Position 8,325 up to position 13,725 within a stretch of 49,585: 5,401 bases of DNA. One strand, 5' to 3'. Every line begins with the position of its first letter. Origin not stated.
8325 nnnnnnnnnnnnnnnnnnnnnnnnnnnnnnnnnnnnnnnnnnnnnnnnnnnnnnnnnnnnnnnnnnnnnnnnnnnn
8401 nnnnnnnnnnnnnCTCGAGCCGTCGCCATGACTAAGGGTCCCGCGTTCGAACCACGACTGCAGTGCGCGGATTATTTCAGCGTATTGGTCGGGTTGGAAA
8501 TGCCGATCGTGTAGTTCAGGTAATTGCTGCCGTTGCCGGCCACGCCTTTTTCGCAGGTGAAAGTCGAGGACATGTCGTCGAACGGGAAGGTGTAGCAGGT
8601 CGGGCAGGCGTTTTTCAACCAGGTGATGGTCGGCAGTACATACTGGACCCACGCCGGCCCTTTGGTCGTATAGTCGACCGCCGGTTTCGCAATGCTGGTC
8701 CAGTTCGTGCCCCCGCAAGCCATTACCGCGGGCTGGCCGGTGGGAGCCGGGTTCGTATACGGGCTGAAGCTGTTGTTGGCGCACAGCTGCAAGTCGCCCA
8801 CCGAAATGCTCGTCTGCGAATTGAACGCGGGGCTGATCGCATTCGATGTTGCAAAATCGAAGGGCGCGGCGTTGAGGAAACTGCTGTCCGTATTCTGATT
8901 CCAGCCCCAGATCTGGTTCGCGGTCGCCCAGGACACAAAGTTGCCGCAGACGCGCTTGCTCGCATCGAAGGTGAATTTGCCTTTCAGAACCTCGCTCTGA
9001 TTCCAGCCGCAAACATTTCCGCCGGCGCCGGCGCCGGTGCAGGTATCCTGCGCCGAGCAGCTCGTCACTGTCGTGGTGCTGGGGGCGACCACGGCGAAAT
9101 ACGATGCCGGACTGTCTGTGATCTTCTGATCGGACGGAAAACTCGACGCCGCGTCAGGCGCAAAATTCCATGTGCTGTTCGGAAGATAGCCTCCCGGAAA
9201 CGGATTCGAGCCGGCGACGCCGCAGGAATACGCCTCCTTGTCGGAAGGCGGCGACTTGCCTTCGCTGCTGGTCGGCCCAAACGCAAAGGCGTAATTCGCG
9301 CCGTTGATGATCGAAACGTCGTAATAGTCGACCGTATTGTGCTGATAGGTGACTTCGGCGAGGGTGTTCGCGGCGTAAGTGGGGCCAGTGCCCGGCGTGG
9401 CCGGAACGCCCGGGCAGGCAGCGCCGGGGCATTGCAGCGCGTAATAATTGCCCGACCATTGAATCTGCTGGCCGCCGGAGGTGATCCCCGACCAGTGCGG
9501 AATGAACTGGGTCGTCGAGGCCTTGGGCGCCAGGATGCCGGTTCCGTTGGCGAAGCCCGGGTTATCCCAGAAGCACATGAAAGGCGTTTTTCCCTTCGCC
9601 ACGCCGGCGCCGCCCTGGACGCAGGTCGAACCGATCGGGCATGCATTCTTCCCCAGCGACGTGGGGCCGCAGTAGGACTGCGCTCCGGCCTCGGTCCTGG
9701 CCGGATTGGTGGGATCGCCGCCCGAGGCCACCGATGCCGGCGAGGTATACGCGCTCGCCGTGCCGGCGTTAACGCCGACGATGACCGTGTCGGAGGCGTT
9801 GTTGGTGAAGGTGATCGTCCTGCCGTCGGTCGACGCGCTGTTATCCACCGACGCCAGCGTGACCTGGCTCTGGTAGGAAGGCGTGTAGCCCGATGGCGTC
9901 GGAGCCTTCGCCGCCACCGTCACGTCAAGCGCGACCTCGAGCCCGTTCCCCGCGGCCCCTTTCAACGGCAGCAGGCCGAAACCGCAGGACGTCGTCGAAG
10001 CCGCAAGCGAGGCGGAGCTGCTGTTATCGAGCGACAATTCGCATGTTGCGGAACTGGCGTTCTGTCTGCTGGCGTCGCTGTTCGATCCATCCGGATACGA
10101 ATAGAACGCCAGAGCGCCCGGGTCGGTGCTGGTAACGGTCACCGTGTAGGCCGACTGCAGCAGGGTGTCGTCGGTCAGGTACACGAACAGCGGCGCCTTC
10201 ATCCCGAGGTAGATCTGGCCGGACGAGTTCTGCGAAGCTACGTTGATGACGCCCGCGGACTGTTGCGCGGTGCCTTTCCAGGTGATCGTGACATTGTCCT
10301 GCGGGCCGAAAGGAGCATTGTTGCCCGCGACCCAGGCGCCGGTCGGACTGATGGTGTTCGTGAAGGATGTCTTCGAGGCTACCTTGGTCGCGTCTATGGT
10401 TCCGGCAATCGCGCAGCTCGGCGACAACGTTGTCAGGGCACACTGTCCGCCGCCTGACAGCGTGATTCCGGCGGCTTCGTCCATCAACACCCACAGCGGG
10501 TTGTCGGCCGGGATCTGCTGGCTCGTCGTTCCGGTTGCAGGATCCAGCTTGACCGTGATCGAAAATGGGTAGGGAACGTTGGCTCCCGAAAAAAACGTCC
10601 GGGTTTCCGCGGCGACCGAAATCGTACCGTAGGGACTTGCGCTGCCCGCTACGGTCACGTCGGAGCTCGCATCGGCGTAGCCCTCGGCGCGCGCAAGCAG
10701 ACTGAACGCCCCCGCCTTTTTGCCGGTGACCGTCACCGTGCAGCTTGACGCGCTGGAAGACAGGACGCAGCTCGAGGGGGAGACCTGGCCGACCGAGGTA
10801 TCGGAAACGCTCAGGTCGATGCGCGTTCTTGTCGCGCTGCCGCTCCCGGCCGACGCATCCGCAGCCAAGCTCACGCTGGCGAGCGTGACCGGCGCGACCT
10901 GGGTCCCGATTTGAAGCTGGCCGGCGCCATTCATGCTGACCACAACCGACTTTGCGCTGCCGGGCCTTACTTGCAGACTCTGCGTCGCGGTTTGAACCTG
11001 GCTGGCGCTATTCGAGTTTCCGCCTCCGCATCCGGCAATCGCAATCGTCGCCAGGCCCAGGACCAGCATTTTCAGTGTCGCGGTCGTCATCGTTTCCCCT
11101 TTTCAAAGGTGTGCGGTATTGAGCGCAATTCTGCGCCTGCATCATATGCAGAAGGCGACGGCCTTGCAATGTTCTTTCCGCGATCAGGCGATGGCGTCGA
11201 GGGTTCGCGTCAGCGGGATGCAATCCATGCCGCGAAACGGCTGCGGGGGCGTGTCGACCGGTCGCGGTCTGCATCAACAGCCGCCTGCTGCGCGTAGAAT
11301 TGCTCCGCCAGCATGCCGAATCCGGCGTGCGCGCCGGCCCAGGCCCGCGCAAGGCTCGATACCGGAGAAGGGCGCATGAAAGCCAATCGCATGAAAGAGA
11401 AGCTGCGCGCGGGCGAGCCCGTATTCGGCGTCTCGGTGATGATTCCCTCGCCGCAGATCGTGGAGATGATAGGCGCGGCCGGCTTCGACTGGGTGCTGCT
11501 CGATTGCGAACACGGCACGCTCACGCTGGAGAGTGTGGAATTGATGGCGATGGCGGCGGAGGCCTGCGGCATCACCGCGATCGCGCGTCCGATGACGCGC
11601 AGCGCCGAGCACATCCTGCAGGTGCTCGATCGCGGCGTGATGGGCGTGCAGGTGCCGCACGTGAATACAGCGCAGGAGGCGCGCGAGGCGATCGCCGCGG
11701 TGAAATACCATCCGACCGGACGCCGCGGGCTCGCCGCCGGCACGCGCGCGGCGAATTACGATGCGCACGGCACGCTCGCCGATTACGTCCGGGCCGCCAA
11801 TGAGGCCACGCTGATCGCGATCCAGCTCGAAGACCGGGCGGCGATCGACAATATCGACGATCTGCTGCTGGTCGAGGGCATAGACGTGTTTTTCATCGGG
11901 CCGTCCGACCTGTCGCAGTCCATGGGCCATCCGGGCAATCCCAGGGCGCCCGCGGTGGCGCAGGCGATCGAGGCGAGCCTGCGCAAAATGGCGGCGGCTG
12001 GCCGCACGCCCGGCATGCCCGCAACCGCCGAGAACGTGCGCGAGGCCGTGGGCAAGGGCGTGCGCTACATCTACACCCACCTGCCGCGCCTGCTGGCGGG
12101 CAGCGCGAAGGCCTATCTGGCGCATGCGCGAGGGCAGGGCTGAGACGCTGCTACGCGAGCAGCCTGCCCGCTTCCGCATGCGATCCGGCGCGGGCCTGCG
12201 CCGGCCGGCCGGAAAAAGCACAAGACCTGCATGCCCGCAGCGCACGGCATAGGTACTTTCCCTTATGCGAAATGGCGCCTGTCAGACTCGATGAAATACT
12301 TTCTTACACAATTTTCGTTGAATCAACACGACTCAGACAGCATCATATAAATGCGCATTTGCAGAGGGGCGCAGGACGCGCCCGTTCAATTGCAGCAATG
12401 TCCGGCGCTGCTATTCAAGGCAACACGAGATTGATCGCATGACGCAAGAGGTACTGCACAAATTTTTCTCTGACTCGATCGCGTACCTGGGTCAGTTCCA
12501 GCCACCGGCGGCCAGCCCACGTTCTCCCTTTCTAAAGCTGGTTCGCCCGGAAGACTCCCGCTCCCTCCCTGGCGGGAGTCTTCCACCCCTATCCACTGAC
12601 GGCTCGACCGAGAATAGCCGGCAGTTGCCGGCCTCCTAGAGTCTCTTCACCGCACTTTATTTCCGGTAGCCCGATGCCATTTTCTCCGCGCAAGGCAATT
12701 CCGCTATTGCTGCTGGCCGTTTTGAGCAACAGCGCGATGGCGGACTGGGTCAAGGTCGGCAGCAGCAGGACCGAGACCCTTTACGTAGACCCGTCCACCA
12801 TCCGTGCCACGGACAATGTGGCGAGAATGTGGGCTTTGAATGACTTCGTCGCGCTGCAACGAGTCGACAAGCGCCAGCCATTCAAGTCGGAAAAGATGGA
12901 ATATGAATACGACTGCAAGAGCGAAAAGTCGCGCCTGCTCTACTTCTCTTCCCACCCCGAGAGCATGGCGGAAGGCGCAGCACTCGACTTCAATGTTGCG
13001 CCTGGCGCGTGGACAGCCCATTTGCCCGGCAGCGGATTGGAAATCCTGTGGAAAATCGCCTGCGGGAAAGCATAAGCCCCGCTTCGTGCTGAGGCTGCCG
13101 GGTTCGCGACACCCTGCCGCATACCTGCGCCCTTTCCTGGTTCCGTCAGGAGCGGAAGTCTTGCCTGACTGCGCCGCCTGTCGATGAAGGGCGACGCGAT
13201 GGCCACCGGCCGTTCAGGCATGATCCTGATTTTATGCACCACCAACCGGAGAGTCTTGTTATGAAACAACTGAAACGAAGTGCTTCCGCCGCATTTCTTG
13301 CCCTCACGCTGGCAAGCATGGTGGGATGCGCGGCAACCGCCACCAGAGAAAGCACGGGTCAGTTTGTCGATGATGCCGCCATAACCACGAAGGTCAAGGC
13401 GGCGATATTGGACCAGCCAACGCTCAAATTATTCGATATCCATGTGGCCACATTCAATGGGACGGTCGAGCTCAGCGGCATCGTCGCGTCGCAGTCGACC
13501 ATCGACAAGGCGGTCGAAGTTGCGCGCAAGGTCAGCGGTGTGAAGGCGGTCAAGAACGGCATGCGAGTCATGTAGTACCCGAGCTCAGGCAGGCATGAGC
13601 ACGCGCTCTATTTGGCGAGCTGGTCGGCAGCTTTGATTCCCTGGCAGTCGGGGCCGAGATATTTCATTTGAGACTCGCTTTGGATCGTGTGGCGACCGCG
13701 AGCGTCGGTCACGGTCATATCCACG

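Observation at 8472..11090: Bacterial surface lipoprotein carrying an expanded thaumatin (PR-5)-like domain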

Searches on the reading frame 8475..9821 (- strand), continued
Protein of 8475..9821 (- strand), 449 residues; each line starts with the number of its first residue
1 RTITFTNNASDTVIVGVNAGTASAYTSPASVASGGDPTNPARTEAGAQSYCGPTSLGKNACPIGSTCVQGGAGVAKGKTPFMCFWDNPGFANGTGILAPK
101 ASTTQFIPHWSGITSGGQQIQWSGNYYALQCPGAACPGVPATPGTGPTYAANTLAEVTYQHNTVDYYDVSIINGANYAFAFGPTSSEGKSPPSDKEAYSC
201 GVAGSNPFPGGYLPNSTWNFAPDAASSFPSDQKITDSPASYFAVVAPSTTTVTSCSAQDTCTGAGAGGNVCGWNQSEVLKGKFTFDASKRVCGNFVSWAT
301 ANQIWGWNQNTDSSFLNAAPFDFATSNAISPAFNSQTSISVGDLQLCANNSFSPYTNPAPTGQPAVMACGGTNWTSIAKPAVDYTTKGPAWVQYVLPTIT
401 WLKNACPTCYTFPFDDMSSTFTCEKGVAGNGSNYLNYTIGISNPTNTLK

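Call 70: list_cluster_members(proteins=[P0075, P0080, P0084, P0091, P0097, P0098, P0099, P0113, P0117, P0119])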
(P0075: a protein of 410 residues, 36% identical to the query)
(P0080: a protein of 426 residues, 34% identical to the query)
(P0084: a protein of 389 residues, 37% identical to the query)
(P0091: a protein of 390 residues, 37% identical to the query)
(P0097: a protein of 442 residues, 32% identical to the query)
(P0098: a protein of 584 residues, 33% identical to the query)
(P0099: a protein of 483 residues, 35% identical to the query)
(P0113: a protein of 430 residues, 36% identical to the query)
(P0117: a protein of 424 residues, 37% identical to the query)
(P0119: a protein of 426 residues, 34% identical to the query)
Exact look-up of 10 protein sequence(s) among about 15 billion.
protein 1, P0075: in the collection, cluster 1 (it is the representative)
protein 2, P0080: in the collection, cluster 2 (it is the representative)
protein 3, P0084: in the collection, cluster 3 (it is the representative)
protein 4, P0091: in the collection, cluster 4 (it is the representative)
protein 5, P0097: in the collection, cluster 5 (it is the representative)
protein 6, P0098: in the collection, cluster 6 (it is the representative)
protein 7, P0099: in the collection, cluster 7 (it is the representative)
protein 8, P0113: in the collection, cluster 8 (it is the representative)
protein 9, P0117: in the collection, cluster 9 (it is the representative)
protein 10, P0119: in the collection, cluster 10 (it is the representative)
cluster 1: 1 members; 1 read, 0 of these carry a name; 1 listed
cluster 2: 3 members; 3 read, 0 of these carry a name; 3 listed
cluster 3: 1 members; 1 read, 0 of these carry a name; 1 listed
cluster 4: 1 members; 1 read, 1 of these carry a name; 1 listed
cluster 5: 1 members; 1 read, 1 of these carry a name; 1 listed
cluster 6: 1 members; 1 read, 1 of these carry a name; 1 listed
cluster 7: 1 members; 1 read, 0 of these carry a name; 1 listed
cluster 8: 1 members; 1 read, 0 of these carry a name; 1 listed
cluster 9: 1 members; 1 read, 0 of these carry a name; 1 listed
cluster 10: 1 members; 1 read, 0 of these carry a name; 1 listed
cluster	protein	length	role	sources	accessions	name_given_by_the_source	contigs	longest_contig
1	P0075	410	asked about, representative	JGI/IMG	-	-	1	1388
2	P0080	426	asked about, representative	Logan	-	-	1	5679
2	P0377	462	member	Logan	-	-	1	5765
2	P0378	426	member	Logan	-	-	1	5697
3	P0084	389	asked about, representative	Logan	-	-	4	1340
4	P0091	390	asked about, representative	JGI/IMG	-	hypothetical protein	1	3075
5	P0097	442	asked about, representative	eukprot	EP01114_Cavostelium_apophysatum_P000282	TRINITY_DN1026_c0_g1_i6.p1 TRINITY_DN1026_c0_g1~~TRINITY_DN1026_c0_g1_i6.p1 ORF ...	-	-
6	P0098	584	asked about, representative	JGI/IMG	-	hypothetical protein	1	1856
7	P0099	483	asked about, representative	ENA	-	-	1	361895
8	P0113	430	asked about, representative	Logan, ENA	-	-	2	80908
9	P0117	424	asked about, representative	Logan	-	-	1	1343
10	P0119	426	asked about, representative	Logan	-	-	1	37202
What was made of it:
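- A secreted long-form relative occurs in the amoebozoan Cavostelium (call 70).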

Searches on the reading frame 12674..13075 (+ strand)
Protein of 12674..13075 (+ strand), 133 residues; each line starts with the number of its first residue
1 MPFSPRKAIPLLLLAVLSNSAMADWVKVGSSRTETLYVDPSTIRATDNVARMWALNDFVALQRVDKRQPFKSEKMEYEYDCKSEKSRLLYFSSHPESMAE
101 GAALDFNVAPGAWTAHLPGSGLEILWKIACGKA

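Call 10: search_protein_families(library=pfam, proteins=[window:12674-13075:+], max_evalue=0.001)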
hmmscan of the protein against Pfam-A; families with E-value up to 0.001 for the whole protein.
window:12674-13075:+ (133 aa): 1 family
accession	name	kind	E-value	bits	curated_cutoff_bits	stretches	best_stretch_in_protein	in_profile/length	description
PF16747.10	Adhesin_E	-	5.7e-26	91.4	23.7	1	25-131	1-109/109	Surface-adhesin protein E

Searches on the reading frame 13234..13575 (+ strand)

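Call 10: search_protein_families(library=pfam, proteins=[window:13234-13575:+], max_evalue=0.001)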
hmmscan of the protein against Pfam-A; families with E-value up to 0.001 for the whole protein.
window:13234-13575:+ (113 aa): 1 family
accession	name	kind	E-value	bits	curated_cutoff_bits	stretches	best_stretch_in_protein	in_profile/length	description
PF04972.22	BON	-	3.8e-20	72.4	27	1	46-112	1-67/69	BON domain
